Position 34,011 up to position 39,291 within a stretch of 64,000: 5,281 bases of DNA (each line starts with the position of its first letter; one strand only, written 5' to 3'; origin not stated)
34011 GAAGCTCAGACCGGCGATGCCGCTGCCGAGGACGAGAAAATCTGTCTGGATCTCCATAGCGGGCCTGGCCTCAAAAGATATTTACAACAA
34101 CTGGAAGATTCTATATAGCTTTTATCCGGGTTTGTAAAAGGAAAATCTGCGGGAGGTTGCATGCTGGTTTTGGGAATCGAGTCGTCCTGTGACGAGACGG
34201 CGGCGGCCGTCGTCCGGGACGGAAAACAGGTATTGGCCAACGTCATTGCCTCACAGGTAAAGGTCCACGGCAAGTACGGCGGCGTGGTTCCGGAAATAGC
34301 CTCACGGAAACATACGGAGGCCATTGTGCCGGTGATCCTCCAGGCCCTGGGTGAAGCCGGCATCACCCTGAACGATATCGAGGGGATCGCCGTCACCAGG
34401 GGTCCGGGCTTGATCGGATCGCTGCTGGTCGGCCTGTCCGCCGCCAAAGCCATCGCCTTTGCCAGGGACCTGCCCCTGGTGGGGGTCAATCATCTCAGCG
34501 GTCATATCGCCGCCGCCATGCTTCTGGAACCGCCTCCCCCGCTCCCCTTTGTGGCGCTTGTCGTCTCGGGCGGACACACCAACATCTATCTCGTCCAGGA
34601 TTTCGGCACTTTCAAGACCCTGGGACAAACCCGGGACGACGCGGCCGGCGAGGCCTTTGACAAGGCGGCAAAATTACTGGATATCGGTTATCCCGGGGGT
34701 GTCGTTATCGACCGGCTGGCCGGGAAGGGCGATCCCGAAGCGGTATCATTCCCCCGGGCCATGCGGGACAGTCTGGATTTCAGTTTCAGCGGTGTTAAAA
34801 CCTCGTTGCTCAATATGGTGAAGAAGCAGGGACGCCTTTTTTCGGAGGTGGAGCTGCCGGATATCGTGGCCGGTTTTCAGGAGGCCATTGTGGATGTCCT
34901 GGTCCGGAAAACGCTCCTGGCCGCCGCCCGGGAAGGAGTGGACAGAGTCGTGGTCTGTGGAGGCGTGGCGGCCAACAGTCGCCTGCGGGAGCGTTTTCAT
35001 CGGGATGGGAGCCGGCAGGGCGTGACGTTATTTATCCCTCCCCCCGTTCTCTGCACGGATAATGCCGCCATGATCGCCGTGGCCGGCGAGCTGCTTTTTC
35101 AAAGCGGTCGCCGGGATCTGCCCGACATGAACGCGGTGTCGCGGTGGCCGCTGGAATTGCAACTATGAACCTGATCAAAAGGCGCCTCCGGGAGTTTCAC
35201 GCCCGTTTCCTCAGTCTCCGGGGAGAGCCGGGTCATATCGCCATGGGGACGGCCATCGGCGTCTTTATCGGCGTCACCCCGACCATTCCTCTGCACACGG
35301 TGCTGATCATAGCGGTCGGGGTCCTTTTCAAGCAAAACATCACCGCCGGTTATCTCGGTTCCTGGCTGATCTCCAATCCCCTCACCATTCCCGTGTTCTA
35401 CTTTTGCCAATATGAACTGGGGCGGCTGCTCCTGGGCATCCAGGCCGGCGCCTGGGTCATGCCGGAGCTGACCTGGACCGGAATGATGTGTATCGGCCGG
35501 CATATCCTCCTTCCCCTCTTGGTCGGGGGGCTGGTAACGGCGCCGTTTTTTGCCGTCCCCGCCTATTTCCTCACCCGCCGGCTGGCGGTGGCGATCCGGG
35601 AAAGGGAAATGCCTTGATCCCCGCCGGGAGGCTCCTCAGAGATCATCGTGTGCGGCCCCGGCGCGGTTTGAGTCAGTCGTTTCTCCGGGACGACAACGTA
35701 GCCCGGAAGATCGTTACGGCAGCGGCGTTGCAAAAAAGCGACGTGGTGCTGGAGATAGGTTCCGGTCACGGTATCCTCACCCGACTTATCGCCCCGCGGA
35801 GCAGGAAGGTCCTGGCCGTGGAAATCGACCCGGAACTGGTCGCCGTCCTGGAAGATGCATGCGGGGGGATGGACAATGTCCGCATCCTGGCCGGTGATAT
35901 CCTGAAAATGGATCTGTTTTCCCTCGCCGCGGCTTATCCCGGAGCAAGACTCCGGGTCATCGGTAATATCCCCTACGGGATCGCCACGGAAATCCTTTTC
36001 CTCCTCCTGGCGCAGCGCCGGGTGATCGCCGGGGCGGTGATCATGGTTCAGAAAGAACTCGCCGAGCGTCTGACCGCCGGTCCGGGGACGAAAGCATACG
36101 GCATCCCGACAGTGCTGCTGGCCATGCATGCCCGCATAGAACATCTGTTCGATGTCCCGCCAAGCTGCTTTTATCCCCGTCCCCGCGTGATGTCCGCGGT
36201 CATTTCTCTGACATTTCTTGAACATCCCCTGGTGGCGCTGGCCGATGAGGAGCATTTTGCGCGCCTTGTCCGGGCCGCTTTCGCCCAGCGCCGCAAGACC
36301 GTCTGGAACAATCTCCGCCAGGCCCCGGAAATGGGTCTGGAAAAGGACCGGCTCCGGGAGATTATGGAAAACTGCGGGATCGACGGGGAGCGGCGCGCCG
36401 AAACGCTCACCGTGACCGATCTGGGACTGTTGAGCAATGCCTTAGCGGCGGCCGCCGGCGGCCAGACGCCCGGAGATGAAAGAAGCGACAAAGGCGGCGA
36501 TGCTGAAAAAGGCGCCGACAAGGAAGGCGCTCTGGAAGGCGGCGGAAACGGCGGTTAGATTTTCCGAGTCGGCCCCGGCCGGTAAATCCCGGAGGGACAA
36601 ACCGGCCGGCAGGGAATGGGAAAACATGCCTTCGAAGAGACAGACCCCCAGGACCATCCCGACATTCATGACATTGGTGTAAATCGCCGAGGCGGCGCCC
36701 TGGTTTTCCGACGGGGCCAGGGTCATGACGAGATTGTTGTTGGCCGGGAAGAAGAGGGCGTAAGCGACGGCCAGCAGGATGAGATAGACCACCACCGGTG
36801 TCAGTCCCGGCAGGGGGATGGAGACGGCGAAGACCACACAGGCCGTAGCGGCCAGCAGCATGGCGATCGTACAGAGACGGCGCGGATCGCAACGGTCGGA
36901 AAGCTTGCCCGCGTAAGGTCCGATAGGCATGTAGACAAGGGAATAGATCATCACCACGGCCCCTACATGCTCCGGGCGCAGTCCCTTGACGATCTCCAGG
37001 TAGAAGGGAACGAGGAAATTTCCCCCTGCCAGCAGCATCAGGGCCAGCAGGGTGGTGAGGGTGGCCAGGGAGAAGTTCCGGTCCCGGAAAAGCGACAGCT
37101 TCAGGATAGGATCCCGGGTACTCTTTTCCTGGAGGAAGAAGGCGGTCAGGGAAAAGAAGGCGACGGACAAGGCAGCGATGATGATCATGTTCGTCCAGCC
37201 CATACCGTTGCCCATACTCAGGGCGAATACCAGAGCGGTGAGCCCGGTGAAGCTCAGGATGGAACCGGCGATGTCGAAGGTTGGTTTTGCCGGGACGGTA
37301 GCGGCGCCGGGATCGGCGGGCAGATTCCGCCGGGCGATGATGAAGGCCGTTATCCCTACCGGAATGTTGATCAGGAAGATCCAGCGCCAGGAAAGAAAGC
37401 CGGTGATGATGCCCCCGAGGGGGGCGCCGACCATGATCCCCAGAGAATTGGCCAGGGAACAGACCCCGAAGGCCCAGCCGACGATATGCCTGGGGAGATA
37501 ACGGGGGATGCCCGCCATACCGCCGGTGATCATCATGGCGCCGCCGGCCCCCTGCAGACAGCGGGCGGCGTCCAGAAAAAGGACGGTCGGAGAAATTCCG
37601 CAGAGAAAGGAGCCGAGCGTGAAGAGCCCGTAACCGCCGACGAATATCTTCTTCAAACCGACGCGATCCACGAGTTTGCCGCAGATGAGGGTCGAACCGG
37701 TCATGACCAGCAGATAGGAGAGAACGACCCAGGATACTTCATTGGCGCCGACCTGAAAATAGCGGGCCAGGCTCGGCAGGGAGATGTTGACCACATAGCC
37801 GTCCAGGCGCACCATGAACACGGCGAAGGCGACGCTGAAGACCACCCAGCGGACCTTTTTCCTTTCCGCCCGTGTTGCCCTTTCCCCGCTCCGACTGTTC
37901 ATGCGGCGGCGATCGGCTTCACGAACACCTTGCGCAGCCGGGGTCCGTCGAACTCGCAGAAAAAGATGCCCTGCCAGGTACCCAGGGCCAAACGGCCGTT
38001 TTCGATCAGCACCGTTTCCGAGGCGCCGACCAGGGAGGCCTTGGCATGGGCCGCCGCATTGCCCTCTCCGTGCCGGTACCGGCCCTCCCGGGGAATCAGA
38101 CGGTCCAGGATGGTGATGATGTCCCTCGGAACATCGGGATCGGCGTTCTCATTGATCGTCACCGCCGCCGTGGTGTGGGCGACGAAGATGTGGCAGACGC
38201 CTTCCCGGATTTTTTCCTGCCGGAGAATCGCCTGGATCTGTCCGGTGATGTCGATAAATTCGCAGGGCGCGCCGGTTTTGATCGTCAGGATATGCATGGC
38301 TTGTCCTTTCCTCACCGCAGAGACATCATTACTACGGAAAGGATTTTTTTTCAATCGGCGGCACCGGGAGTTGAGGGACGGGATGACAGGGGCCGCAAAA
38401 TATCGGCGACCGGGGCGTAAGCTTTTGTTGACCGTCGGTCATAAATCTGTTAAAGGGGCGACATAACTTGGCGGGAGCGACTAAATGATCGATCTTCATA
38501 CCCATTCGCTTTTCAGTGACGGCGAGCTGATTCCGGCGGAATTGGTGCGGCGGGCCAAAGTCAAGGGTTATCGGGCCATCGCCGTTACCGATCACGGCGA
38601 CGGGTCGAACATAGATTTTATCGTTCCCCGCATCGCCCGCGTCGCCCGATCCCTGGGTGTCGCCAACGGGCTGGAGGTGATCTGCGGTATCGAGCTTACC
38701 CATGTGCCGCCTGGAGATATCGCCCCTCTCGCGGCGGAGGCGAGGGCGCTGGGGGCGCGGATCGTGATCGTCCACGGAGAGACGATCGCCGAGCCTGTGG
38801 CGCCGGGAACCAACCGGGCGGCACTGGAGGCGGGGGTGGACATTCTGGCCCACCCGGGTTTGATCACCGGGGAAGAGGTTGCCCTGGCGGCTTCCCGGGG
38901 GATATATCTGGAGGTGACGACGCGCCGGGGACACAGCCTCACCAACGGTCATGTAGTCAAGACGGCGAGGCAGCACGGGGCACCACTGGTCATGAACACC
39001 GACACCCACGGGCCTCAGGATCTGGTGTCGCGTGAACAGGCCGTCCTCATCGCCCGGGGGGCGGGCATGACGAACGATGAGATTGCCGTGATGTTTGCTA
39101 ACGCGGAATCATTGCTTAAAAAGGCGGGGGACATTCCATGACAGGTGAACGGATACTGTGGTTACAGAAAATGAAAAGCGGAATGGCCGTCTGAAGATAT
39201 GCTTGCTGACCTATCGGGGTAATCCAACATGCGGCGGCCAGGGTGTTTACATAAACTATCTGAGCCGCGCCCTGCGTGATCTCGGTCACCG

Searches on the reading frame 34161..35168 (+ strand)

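Call 49: search_protein_families(library=pfam, proteins=[window:34161-35168:+], max_evalue=0.00001)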
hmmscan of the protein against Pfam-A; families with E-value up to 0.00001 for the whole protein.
window:34161-35168:+ (335 aa): 2 families
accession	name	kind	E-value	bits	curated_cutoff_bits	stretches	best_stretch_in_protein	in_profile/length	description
PF00814.31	TsaD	-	2.1e-94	316.6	24.8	1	23-306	1-263/264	tRNA N6-adenosine threonylcarbamoyltransferase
PF22521.2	HypF_C_2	-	4.6e-07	30.3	27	1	226-301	160-235/241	Carbamoyltransferase, Kae1-like Domain, second subdomain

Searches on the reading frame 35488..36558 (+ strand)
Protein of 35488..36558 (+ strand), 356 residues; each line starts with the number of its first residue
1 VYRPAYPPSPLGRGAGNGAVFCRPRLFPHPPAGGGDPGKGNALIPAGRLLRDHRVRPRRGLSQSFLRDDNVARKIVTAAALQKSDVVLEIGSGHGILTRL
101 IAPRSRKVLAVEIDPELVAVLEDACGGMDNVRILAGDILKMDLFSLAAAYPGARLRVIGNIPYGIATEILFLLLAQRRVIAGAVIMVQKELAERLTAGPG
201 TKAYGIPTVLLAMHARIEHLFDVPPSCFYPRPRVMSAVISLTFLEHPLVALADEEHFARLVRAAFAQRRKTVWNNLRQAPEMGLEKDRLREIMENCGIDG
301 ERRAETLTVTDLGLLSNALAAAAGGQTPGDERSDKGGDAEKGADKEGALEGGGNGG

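Call 49: search_protein_families(library=pfam, proteins=[window:35488-36558:+], max_evalue=0.00001)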
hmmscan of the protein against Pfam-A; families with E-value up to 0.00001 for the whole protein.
window:35488-36558:+ (356 aa): 1 family
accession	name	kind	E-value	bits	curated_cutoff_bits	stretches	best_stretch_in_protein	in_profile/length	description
PF00398.26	RrnaAD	-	4.2e-56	190.4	24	1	58-310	5-258/263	Ribosomal RNA adenine dimethylase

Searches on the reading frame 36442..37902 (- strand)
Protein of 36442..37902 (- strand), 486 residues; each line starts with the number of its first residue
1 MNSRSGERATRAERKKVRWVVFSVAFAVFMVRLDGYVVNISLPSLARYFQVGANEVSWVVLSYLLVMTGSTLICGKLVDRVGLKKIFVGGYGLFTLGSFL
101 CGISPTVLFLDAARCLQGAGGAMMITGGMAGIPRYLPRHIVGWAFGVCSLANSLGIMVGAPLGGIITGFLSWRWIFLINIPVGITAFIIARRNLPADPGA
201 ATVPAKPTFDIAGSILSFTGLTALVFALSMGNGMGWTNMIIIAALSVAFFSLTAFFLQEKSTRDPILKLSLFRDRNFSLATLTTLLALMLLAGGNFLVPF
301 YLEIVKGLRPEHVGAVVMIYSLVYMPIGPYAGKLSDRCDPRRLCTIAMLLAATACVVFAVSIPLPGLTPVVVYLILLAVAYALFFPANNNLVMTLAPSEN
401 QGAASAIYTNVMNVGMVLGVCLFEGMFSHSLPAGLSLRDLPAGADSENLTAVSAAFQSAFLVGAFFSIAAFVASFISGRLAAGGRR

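Call 49: search_protein_families(library=pfam, proteins=[window:36442-37902:-], max_evalue=0.00001)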
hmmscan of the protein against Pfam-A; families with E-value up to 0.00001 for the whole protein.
window:36442-37902:- (486 aa): 1 family
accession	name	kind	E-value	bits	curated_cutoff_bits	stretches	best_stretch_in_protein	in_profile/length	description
PF07690.21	MFS_1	-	4.5e-53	180.8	33.4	1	24-419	1-346/347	Major Facilitator Superfamily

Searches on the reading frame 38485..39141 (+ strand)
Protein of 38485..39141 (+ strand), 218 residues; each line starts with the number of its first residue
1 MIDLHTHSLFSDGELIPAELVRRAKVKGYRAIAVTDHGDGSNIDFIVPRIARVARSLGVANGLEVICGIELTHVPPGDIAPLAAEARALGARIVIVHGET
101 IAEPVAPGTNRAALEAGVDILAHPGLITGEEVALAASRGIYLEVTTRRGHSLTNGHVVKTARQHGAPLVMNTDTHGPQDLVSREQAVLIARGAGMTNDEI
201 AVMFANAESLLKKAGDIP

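Call 3: search_protein_families(library=pfam, proteins=[window:38485-39141:+], max_evalue=0.001)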
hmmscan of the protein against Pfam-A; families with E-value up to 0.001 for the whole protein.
window:38485-39141:+ (218 aa): 2 families
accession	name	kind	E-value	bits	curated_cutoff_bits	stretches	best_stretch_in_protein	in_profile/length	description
PF02811.25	PHP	-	3.8e-11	44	26.4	1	3-74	1-66/164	PHP domain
PF19799.5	DUF6282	-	0.00035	20.8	26.8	1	1-95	2-90/196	Family of unknown function (DUF6282)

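Call 4: search_protein_families(library=ncbifam, proteins=[window:38485-39141:+], max_evalue=0.001)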
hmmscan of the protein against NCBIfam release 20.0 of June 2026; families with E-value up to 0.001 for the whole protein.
window:38485-39141:+ (218 aa): 12 families
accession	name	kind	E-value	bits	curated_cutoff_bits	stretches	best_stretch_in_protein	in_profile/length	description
NF004981.0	PRK06361.1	equivalog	1.8e-92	308.6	117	1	1-213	1-214/217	histidinol phosphate phosphatase domain-containing protein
NF041577.1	nside_bi_sphtase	equivalog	5.6e-11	42.1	400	1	2-70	4-64/276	3',5'-nucleoside bisphosphate phosphatase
NF047791.1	RNaseRnm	equivalog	2.2e-10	40.3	375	1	2-67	3-68/275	RNase RNM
NF006375.0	PRK08609.1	equivalog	1.5e-09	37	426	1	3-39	338-374/571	DNA polymerase/3'-5' exonuclease PolX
NF038032.1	CehA_McbA_metalo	domain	3.2e-09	36.6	80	1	2-124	5-116/315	CehA/McbA family metallohydrolase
NF006702.0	PRK09248.1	domain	4.4e-08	32.9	264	1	2-201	5-221/246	PHP domain-containing protein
NF006251.0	PRK08392.1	equivalog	4.5e-08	32.8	212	1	1-199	1-209/216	hypothetical protein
NF046111.1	RNaseP3Mthb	equivalog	1.1e-07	31.9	200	1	3-125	4-115/236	ribonuclease P protein component 3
NF005928.0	PRK07945.1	equivalog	9.9e-07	28.4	250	1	3-212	101-332/337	PHP domain-containing protein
TIGR01856.1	hisJ_fam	subfamily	4.3e-05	23.3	90.2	0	152-181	215-244/252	histidinol-phosphatase HisJ family protein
NF045780.1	TrlF_fam_ATP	equivalog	0.00011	21.1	350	1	3-75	9-85/944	TrlF family AAA-like ATPase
NF005298.0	PRK06826.1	equivalog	0.00088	17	1260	0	2-38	6-44/1151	DNA polymerase III subunit alpha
